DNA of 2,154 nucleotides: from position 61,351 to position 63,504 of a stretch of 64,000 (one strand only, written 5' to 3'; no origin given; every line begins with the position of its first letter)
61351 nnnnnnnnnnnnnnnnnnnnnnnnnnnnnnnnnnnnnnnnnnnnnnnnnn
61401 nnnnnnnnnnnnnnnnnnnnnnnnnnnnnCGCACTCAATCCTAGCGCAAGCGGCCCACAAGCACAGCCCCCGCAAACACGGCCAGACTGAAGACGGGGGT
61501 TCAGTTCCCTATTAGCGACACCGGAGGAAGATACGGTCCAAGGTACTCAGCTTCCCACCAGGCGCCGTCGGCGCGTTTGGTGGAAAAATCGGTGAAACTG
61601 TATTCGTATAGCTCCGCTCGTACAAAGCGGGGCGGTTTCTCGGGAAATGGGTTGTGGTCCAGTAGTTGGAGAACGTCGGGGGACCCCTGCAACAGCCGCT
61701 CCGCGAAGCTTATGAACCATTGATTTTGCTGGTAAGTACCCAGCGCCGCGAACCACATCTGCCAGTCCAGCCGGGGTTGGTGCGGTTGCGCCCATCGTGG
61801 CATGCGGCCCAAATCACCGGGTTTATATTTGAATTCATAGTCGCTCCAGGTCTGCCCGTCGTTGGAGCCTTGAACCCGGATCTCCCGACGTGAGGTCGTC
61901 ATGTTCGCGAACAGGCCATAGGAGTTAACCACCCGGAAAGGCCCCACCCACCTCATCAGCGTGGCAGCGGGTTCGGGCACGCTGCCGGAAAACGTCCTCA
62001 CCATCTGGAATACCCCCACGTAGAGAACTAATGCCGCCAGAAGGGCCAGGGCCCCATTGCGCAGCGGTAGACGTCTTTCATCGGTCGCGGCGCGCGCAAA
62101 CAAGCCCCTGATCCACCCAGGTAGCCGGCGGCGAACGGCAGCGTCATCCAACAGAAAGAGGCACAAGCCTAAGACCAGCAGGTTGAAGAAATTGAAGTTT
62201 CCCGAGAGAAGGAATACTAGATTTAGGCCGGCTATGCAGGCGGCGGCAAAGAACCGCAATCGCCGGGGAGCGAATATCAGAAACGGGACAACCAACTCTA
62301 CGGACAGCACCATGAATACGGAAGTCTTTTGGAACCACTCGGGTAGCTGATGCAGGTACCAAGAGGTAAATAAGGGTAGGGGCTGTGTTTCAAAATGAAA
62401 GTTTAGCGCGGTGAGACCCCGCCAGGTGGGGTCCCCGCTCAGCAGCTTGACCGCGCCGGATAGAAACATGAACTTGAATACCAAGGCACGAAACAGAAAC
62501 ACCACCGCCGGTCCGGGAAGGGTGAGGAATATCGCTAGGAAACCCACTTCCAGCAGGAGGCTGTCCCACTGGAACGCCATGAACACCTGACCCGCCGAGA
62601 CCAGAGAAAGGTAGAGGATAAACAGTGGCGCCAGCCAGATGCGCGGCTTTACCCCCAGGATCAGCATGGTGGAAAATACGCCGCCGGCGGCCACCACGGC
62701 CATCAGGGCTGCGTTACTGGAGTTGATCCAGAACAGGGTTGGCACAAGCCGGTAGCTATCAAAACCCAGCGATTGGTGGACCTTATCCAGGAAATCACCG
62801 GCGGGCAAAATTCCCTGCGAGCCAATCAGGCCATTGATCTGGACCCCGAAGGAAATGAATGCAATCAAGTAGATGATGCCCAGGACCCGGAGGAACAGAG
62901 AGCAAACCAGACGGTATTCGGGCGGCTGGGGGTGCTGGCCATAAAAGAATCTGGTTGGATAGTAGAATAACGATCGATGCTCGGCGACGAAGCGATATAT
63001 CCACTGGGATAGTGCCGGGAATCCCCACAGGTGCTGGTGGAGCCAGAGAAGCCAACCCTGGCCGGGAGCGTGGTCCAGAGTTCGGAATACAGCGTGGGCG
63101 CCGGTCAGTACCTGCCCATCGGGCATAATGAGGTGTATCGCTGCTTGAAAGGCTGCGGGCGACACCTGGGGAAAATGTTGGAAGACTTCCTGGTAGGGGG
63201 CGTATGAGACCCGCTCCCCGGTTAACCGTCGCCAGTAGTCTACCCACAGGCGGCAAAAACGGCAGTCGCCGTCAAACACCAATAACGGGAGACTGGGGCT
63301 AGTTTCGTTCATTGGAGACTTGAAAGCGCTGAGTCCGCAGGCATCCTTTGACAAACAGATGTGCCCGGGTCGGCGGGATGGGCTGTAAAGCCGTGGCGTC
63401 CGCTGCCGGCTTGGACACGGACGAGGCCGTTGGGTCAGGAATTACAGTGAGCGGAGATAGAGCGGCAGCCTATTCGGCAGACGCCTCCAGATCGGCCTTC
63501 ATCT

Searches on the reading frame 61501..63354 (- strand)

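Call 56: search_protein_families(library=pfam, proteins=[window:61501-63354:-], max_evalue=0.00001)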
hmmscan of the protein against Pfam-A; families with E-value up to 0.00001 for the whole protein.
window:61501-63354:- (617 aa): 3 families
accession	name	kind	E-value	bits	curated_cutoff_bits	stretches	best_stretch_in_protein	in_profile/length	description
PF25179.1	LMF1_C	-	5e-55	185.8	34.2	1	475-610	1-139/139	Lipase maturation factor C-terminal domain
PF06762.20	LMF1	-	3.5e-50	170.7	27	1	259-407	1-161/163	Lipase maturation factor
PF04134.17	DCC1-like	-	5.5e-13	50.6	27.8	1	25-128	1-108/113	DCC1-like thiol-disulfide oxidoreductase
